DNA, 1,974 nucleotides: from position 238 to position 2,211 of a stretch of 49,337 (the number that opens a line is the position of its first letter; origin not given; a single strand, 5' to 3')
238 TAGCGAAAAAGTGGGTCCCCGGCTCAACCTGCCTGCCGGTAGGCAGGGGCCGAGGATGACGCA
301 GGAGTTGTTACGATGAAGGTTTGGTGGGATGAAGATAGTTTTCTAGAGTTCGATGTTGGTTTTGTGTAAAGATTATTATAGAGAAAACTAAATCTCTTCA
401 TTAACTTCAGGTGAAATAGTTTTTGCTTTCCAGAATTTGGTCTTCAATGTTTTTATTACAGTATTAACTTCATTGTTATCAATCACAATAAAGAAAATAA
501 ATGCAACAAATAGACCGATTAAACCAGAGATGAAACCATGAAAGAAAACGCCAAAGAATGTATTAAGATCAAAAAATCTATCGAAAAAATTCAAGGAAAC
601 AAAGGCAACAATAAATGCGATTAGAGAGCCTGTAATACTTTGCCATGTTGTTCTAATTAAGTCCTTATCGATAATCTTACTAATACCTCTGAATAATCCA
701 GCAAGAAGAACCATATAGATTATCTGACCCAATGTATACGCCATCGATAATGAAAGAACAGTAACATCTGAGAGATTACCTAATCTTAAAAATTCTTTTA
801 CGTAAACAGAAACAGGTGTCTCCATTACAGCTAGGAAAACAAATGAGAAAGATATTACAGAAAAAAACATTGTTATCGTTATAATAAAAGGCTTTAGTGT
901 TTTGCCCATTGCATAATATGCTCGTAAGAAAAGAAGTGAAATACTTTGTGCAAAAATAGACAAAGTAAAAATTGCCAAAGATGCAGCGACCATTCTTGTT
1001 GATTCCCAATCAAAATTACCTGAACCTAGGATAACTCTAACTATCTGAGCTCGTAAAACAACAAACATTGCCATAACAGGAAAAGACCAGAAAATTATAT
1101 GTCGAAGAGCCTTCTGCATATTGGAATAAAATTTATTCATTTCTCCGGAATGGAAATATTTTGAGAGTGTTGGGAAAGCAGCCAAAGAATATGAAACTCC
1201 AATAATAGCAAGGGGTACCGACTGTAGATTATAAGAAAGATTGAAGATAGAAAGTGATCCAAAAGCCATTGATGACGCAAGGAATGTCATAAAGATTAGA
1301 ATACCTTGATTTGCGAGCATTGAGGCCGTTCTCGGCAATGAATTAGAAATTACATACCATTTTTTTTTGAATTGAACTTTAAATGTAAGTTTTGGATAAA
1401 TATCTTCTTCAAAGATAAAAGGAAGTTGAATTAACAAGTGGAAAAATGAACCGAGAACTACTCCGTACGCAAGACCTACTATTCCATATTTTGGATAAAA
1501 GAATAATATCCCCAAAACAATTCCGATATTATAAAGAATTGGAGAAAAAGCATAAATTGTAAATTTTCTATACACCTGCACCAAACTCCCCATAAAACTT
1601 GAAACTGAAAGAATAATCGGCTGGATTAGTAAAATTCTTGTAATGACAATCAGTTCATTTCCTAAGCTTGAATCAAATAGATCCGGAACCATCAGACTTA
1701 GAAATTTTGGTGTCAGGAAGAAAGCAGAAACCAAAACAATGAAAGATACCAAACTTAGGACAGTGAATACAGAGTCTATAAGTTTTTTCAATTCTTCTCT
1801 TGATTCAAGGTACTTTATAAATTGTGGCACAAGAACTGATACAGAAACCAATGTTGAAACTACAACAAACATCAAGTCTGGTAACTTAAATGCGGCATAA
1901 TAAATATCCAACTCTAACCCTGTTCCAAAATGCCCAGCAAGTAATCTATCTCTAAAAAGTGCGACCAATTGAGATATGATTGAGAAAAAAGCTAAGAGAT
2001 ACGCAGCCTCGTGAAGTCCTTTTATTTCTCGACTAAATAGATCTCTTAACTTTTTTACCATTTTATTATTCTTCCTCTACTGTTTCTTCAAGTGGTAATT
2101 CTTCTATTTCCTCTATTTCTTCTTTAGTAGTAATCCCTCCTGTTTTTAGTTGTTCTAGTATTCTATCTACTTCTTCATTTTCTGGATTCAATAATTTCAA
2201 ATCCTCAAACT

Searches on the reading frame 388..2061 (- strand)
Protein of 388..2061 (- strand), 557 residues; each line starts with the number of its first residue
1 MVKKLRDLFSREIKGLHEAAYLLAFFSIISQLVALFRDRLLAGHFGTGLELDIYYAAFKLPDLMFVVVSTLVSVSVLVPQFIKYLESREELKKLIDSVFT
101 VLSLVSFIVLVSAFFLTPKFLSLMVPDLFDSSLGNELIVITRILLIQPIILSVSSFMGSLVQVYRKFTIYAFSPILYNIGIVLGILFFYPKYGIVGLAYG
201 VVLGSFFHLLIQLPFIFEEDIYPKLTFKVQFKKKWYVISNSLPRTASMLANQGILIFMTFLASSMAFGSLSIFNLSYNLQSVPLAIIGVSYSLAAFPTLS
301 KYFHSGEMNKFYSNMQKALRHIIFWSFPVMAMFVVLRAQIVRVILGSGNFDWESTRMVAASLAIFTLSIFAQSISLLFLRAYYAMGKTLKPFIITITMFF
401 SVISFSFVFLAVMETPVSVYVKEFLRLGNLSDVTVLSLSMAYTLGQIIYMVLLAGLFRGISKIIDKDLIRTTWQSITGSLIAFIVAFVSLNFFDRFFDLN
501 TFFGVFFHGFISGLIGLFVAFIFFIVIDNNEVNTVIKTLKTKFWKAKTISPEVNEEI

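Call 40: find_encoding_contigs(protein=window:388-2061:-, flank=10000, max_places=4)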
Protein window:388-2061:- (557 aa): 11 contigs read that carry it; 4 places shown.
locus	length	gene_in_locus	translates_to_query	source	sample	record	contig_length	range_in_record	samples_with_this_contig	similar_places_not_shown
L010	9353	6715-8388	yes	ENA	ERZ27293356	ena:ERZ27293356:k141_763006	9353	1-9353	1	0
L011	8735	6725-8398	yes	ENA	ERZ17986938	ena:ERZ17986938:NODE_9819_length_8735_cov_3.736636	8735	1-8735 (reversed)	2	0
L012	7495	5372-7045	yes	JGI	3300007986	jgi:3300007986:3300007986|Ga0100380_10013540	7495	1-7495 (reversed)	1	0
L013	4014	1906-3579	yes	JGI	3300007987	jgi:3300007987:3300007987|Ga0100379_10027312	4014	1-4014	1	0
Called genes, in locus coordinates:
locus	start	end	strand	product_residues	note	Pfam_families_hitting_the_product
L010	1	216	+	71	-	?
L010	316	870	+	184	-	PF04011:LemA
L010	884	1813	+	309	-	PF01435:Peptidase_M48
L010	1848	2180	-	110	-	-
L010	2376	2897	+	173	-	-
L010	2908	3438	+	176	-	PF02600:DsbB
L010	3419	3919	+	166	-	PF02643:DUF192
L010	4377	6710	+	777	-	PF13431:TPR_17 (faint), PF12895:ANAPC3 (faint), PF00515:TPR_1 (faint), PF07719:TPR_2 (faint), PF13181:TPR_8 (faint), PF13424:TPR_12 (faint), PF13414:TPR_11 (weak), PF13432:TPR_16 (weak), +5 more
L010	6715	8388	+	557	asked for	PF03023:MurJ, PF13440:Polysacc_synt_3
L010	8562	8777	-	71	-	-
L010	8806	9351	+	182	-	?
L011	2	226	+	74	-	?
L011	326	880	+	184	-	PF04011:LemA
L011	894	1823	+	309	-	PF01435:Peptidase_M48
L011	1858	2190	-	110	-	-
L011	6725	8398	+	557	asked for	PF03023:MurJ, PF13440:Polysacc_synt_3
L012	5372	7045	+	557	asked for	PF03023:MurJ, PF13440:Polysacc_synt_3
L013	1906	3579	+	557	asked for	PF03023:MurJ, PF13440:Polysacc_synt_3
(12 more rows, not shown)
